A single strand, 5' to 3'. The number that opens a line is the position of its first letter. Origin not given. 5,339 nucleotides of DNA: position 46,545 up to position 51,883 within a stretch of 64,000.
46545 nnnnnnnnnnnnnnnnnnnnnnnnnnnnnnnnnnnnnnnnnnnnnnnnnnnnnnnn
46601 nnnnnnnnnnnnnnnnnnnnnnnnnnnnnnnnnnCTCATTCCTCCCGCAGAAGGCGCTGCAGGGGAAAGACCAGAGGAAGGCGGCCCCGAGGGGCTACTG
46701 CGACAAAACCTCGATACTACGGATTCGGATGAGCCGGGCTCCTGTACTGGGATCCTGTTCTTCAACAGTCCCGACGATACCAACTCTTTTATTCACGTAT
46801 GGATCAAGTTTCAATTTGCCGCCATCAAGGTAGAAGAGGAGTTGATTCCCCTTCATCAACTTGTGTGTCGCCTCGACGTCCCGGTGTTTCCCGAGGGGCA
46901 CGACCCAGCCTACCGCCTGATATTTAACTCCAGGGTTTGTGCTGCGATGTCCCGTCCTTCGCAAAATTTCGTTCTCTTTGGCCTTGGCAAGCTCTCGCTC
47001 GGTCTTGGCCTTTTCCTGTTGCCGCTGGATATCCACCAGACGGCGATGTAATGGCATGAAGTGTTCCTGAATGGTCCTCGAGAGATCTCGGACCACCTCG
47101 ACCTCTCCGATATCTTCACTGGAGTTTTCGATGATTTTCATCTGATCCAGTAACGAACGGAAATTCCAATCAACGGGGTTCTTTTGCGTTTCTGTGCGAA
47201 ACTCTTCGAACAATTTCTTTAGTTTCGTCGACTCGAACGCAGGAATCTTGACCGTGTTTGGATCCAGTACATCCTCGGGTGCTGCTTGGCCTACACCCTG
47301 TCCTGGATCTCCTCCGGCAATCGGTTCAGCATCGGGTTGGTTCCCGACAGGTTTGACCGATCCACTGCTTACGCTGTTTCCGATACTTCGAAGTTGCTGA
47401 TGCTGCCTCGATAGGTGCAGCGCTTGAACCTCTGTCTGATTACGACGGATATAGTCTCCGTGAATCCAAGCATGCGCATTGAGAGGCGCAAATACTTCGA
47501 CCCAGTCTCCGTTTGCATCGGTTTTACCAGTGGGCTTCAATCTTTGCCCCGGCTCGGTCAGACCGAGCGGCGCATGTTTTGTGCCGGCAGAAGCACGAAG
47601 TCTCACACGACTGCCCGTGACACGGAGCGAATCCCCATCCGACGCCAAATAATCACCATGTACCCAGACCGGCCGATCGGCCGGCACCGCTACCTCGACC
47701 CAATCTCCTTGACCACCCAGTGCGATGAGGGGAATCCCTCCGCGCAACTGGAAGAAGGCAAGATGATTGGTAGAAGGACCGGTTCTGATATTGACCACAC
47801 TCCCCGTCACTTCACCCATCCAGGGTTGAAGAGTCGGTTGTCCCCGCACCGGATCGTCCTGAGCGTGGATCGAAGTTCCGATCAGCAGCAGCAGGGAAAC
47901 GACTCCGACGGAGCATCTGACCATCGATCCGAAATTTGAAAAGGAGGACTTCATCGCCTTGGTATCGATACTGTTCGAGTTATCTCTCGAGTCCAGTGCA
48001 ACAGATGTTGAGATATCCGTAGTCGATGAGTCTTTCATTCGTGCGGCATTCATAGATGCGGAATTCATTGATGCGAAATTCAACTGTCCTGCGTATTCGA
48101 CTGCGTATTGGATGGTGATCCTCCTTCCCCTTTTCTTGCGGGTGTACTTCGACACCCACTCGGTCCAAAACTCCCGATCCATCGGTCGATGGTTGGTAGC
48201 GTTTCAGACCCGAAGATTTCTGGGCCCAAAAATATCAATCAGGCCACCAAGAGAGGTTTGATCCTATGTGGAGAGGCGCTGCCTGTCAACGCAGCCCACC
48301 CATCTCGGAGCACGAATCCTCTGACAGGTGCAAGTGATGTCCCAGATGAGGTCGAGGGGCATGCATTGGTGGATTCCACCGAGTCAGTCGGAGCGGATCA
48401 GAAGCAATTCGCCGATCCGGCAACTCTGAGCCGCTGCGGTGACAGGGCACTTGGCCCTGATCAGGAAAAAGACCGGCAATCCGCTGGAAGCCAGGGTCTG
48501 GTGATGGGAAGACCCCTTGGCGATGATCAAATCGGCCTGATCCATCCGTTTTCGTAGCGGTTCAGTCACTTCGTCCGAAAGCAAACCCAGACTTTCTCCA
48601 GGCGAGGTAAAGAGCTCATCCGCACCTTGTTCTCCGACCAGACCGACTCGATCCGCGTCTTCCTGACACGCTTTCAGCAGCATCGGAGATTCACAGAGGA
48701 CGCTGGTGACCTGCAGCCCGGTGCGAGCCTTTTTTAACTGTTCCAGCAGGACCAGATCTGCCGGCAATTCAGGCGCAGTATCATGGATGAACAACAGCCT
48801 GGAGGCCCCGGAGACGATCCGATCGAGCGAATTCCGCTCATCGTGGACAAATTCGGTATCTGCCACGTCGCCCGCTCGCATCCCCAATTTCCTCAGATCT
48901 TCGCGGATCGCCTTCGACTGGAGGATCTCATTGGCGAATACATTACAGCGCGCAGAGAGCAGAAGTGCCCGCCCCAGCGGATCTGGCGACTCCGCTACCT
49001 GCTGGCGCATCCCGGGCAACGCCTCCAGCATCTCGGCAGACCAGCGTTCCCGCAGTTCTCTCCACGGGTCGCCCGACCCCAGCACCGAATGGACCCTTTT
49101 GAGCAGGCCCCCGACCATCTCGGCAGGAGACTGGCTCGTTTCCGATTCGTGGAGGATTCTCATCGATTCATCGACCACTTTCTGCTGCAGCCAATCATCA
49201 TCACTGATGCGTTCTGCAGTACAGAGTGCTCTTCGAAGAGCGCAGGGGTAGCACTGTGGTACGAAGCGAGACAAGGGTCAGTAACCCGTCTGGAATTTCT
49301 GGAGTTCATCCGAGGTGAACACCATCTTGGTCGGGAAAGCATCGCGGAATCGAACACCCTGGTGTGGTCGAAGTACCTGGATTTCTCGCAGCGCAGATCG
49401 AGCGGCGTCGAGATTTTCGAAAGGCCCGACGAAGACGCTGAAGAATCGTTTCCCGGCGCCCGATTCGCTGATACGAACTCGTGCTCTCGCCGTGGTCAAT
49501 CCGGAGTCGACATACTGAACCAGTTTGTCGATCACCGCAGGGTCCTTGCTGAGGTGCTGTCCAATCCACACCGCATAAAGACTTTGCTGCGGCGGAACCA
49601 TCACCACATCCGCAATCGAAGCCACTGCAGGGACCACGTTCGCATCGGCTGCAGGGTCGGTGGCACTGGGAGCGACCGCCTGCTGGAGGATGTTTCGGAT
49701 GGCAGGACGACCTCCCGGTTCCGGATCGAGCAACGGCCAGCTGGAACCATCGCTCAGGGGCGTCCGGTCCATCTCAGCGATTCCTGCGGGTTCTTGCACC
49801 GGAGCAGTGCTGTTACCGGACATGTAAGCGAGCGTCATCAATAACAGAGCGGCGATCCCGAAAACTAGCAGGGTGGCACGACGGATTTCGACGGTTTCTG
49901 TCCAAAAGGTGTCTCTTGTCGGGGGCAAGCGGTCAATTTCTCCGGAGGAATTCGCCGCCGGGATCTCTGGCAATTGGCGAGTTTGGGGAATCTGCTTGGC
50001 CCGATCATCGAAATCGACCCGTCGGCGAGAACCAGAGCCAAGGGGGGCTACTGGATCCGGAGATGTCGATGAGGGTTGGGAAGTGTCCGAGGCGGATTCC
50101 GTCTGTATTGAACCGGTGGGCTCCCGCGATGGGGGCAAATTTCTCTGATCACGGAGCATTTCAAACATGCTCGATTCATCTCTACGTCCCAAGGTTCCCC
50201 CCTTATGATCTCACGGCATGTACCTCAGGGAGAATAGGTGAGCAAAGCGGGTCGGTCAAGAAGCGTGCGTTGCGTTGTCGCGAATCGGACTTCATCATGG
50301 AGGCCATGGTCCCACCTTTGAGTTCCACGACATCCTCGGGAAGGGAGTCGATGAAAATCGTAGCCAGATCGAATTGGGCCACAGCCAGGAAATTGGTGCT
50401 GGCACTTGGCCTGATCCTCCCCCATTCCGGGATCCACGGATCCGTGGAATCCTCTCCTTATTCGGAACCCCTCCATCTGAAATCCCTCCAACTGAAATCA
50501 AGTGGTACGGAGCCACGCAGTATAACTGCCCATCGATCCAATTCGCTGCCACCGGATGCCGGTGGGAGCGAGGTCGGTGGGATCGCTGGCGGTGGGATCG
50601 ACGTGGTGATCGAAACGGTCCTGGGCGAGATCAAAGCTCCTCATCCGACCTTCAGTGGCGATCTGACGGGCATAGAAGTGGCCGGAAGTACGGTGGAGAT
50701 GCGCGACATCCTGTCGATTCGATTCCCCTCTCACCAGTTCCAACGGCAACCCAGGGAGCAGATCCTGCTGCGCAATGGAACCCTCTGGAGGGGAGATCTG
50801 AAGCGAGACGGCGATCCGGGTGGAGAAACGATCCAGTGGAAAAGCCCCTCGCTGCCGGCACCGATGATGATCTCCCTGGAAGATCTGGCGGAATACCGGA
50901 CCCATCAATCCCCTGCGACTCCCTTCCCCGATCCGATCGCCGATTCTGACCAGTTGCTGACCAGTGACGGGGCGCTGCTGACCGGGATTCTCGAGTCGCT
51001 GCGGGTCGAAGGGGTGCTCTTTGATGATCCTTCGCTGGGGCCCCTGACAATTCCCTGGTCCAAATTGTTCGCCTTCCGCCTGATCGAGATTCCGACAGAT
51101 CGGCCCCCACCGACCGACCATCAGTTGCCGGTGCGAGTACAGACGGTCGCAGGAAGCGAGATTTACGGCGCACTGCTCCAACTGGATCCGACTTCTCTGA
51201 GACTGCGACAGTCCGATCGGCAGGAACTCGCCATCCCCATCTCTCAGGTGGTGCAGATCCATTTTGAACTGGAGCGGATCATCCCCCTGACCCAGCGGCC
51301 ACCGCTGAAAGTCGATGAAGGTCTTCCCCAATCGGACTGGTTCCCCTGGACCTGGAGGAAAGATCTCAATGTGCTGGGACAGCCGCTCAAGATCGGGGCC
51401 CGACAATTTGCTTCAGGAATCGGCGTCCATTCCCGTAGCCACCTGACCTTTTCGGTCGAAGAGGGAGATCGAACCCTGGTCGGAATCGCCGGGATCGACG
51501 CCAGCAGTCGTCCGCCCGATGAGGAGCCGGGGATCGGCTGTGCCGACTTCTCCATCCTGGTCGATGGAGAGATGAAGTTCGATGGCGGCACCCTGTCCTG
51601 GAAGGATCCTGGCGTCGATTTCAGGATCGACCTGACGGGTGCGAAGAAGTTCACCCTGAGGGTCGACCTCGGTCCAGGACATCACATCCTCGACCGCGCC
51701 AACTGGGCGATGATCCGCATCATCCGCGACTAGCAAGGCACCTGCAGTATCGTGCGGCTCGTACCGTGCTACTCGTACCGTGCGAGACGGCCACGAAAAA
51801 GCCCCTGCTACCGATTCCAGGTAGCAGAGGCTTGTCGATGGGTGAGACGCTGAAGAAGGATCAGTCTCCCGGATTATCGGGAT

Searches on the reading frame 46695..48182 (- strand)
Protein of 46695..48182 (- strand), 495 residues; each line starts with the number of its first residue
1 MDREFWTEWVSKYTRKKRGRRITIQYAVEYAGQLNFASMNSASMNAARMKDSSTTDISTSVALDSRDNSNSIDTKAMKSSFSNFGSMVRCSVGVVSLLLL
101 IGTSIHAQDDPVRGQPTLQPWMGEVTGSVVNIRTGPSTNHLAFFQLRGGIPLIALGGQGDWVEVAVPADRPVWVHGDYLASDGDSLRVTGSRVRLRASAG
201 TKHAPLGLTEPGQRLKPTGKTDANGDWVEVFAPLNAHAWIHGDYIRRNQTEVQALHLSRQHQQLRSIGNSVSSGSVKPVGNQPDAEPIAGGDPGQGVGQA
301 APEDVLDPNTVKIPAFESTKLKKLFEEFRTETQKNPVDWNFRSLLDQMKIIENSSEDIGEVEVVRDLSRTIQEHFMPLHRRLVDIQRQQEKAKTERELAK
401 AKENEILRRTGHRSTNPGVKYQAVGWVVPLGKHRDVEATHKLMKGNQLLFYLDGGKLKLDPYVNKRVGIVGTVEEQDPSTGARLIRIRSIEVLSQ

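Call 11: search_protein_families(library=pfam, proteins=[window:46695-48182:-], max_evalue=0.0001)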
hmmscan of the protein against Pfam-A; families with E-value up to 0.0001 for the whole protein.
window:46695-48182:- (495 aa): 1 family
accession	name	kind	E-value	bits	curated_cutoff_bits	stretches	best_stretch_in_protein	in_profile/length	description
PF08239.17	SH3_3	-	1.8e-15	57.3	27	2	128-179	1-53/54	Bacterial SH3 domain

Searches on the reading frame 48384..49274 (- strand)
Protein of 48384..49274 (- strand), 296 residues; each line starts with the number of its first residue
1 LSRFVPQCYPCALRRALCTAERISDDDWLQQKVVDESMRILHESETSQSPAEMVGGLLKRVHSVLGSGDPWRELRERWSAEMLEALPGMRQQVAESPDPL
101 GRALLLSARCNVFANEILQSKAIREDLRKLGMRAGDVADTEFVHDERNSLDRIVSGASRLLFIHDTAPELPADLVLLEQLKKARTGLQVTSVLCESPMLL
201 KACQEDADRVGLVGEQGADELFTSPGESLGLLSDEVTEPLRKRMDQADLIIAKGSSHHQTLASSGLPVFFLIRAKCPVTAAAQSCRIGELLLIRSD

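Call 54: search_protein_families(library=pfam, proteins=[window:48384-49274:-], max_evalue=0.0001)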
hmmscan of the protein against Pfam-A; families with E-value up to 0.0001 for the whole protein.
window:48384-49274:- (296 aa): 1 family
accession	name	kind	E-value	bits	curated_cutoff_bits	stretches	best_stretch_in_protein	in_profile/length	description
PF01937.24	ARMT1-like_dom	-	2.5e-32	112.8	25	1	5-289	2-309/311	Damage-control phosphatase ARMT1-like domain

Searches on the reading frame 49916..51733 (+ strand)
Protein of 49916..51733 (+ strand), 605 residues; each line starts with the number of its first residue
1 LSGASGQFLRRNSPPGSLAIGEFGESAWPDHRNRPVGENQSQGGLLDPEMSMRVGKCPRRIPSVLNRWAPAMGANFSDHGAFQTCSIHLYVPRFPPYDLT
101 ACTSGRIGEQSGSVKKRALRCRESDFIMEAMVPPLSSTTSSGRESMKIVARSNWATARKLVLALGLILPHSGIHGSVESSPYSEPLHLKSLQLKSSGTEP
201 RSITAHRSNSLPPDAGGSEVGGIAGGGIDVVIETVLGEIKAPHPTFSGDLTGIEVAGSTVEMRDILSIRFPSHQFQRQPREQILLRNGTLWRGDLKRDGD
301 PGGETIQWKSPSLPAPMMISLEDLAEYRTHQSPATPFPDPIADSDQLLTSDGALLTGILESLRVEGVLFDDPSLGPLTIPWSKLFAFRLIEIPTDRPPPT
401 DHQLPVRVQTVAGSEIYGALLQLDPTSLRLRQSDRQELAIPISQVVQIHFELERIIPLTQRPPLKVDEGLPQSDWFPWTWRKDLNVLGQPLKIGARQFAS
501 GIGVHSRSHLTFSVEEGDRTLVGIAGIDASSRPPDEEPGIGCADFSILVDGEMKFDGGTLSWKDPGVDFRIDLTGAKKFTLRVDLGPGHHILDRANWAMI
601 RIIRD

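Call 54: search_protein_families(library=pfam, proteins=[window:49916-51733:+], max_evalue=0.0001)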
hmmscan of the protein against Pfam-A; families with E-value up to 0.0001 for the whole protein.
window:49916-51733:+ (605 aa): 1 family
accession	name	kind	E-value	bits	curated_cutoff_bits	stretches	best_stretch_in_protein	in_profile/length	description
PF08305.17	NPCBM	-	7.8e-21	75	23.9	1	476-602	18-136/137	NPCBM/NEW2 domain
